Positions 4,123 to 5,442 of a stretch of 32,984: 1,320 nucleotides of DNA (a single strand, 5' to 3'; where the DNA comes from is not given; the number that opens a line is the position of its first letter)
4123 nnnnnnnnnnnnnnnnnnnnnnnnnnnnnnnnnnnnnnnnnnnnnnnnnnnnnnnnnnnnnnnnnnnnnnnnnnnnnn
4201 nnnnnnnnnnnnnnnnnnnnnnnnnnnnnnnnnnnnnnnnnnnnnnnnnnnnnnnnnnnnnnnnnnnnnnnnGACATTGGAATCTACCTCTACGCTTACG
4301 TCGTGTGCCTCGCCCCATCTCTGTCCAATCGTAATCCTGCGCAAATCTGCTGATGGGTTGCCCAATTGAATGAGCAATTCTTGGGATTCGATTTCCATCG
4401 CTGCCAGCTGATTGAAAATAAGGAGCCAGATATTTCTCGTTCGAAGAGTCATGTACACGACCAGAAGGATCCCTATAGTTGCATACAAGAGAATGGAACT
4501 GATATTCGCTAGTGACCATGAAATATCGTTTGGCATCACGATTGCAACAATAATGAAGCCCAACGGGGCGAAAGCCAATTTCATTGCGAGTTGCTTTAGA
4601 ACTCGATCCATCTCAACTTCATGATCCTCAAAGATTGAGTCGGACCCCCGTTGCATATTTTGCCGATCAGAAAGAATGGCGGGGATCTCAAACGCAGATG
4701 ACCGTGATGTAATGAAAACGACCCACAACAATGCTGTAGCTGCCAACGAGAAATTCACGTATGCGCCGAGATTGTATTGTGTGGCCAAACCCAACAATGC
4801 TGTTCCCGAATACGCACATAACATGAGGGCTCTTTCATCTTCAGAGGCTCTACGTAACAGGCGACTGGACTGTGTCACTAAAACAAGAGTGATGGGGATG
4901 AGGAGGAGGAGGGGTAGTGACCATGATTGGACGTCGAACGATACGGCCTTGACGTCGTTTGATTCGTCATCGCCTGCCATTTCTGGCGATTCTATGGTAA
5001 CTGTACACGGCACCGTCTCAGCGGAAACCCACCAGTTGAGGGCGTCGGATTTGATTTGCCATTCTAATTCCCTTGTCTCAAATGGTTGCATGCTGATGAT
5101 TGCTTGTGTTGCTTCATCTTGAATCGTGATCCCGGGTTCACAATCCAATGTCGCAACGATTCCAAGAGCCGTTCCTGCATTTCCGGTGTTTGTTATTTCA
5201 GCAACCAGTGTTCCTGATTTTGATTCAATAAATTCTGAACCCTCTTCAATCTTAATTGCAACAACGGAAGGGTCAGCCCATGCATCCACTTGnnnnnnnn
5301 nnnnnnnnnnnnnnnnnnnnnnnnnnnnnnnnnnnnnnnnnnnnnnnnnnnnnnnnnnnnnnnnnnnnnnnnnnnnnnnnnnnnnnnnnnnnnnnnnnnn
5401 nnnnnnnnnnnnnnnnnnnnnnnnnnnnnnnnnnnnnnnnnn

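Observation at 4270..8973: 1567-aa multi-beta-sandwich surface protein with an unusual polytopic C-terminal anchor and about 30 N-glycosylation sequons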

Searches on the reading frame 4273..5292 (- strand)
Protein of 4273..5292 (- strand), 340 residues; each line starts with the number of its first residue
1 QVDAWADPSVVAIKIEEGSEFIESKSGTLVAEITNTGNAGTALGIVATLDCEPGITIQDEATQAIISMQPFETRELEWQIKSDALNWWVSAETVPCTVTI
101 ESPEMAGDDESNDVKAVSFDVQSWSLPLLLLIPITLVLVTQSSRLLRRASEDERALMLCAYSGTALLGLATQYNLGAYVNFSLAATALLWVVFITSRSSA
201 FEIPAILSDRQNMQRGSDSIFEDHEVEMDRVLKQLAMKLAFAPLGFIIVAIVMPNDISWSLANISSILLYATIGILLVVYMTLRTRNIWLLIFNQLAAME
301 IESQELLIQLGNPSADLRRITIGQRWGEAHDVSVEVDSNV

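Call 54: search_solved_structures(query=A4, max_evalue=1)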
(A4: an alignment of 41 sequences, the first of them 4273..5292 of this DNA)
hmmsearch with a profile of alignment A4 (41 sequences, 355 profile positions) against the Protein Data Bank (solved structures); distinct sequences matched with E-value up to 1: 4.
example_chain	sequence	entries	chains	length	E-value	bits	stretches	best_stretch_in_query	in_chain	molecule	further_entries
2l0d_A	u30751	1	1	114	0.02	17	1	22-79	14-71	Cell surface protein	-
1deb_A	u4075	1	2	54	0.023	16.8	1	284-334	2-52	ADENOMATOUS POLYPOSIS COLI PROTEIN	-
7p4l_A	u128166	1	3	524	0.064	15.4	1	10-106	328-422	Fusexin1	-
2kut_A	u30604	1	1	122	0.95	11.5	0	18-50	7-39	Uncharacterized protein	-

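Call 55: predict_structure(alignment_id=A4)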
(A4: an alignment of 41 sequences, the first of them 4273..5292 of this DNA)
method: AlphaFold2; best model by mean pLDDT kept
length: 340 residues; sequences in the alignment: 41
mean_pLDDT: 86.4   pTM: 0.72
mean pLDDT of the five models: 86.4, 81.8, 81.4, 81.2, 78.3
residues with pLDDT >= 90: 180; 70-90: 128; 50-70: 24; < 50: 8
segments of 3 or more residues with pLDDT < 50: 337-340
pLDDT, mean of each block of 10 residues (from residue 1): 79 85 90 87 91 91 92 94 88 93 83 91 89 93 90 88 93 89 94 91 91 88 92 91 89 81 92 94 94 92 85 60 55 47
secondary structure, 60 per line:
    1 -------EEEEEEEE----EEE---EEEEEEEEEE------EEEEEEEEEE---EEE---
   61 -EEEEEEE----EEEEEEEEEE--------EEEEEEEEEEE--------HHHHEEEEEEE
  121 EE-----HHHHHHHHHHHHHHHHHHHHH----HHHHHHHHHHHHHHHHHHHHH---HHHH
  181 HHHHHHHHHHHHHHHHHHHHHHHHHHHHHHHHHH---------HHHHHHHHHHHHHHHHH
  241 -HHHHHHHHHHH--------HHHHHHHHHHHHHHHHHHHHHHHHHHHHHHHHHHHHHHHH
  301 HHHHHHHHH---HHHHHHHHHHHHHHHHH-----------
elements in order: E8-15 E20-22 E26-35 E42-51 E55-57 E62-68 E73-82 E91-101 H110-113 E114-122 H128-148 H153-173 H177-214 H224-240 H242-252 H261-309 H313-329

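Call 58: fold_search(model_id=the predicted structure, library=pdb)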
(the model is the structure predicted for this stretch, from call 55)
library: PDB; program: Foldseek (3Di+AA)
matches with E <= 10: 1460; with E <= 0.001: 78
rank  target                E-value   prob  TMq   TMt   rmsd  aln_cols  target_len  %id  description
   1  7p4l_B                1.0e-06  1.00  0.29  0.21   3.2       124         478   18  Crystal structure of the trimeric ectodomain of archaeal Fusexin1 (Fsx1) (released 2022-07-13)
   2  7p4l_C                1.2e-06  1.00  0.29  0.21   3.2       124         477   18  Crystal structure of the trimeric ectodomain of archaeal Fusexin1 (Fsx1) (released 2022-07-13)
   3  7p4l_A                3.4e-06  1.00  0.28  0.20   3.8       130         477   17  Crystal structure of the trimeric ectodomain of archaeal Fusexin1 (Fsx1) (released 2022-07-13)
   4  9fyn                  1.6e-05  1.00  0.23  0.11   6.2       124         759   17  Lacto-N-biosidase from Trueperella pyogenes (released 2024-10-09)
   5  5ow3                  1.7e-05  1.00  0.27  0.21   2.7       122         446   17  Crystal structure of a C-terminally truncated trimeric ectodomain of the Arabidopsis thaliana gamete fusion protein HAP2 (released 2018-08-22)
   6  3idu_A                5.5e-05  1.00  0.27  0.72   2.9       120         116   16  Crystal Structure of the CARDB domain of the PF1109 protein in complex with di-metal ions from Pyrococcus furiosus, No (released 2009-08-04)
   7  4u48                  7.6e-05  1.00  0.26  0.07  19.2       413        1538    9  Crystal structure of Salmonella alpha-2-macroglobulin (released 2014-09-17)
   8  8btk_TB               8.1e-05  1.00  0.23  0.46   5.6       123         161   14  Structure of the TRAP complex with the Sec translocon and a translating ribosome (released 2023-05-24)
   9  2qki_E                8.1e-05  1.00  0.26  0.44   9.7       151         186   10  Human C3c in complex with the inhibitor compstatin (released 2007-08-14)
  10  6vbu_9                8.1e-05  1.00  0.23  0.11  21.8       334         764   12  Structure of the bovine BBSome complex (released 2020-01-29)
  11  8rjc_6                9.5e-05  1.00  0.23  0.46   5.3       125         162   14  Structure of the rabbit 80S ribosome stalled on a 2-TMD rhodopsin intermediate in complex with Sec61-TRAP, open confor (released 2024-01-24)
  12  2a74_B                1.0e-04  1.00  0.24  0.42   3.6       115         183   10  Human Complement Component C3c (released 2005-09-27)
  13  4ziu                  1.0e-04  1.00  0.28  0.15  20.7       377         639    9  Crystal structure of native alpha-2-macroglobulin from Escherichia coli spanning the residues from domain MG7 to the C-t (released 2015-06-10)
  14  2kl6_MODEL_1_A        1.1e-04  1.00  0.27  0.76   3.1       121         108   16  Solution NMR structure of the CARDB domain of PF1109 from Pyrococcus furiosus. Northeast Structural Genomics C (released 2009-08-25)
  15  2a74_E                1.1e-04  1.00  0.25  0.43   9.8       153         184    8  Human Complement Component C3c (released 2005-09-27)
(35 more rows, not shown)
